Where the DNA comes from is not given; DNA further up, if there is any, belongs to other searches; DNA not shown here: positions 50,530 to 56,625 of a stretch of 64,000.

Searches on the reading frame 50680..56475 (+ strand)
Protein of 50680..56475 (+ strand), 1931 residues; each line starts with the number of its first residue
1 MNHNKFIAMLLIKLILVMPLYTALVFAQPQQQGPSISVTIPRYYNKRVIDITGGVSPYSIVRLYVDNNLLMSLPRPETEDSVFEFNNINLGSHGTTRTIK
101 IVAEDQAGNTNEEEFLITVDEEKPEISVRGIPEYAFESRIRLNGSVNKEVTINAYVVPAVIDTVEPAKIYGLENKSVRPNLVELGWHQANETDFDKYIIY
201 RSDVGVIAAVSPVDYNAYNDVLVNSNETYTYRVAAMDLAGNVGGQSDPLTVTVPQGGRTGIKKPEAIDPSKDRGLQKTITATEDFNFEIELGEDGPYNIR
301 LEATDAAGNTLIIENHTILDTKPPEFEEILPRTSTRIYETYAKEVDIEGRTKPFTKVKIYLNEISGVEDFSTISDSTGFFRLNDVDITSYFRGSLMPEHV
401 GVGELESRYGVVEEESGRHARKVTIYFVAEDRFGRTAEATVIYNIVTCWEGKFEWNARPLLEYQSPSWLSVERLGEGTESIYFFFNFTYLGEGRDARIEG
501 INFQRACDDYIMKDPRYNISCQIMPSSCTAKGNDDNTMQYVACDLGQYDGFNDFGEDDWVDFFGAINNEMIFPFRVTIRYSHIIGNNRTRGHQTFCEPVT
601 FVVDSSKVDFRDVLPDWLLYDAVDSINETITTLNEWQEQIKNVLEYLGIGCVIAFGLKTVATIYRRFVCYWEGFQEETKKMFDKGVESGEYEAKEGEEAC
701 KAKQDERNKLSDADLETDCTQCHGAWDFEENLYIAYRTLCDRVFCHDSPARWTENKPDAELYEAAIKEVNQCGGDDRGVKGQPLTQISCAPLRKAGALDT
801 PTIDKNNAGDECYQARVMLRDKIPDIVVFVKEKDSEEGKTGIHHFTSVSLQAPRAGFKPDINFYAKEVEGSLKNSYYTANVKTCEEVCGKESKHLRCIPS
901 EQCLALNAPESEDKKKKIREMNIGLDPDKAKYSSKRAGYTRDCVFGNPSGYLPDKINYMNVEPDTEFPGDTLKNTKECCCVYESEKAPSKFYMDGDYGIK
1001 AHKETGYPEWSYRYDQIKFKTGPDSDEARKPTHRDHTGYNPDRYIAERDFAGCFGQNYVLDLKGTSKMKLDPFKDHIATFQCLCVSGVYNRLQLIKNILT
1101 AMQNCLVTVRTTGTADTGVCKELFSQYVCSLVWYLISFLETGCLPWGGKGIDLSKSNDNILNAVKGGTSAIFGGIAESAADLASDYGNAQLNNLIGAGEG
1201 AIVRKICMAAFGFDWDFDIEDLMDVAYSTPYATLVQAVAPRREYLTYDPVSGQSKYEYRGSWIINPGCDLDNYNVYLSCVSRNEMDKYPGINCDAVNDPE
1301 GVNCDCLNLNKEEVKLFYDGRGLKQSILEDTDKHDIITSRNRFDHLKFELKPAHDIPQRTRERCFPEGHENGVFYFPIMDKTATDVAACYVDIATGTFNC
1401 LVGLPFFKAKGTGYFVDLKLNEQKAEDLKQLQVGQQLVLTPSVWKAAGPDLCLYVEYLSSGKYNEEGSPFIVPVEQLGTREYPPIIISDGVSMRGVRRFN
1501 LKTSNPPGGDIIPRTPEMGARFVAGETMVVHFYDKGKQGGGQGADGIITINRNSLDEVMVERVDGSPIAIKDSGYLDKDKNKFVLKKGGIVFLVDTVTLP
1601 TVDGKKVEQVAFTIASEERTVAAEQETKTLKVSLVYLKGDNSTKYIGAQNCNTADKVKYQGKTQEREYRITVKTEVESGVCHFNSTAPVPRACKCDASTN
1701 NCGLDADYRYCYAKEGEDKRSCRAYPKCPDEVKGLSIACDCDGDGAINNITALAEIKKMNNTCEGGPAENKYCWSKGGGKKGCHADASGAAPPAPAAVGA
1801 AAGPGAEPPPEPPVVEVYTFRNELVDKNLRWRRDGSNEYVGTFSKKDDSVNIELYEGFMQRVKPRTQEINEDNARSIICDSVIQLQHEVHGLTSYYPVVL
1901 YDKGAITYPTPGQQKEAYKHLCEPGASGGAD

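Call 9: search_protein_families(library=pfam, proteins=[window:50680-56475:+], max_evalue=0.01)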
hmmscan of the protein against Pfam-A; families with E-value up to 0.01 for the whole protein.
window:50680-56475:+ (1931 aa): 1 family
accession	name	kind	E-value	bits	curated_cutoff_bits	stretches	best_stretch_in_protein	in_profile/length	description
PF19077.6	Big_13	-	4.2e-06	27.6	27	0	285-311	64-91/102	Bacterial Ig-like domain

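Call 60: search_protein_families(library=ncbifam, proteins=[window:50680-56475:+], max_evalue=0.01)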
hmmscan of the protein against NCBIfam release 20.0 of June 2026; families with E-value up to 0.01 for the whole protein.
window:50680-56475:+ (1931 aa): 3 families
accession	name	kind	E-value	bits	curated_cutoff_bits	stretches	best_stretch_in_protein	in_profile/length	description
NF041611.1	exoglucan_CbhB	equivalog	1.6e-06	26.5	1950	1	158-263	793-896/997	exoglucanase CbhB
NF047446.1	barrel_OmpL47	domain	0.00054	20.4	40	0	289-310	37-58/68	OmpL47-type beta-barrel domain-containing protein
NF047441.1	Lepto_OmpL47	equivalog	0.00063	19.5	250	1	83-129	194-240/336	multi-beta-barrel domain surface protein OmpL47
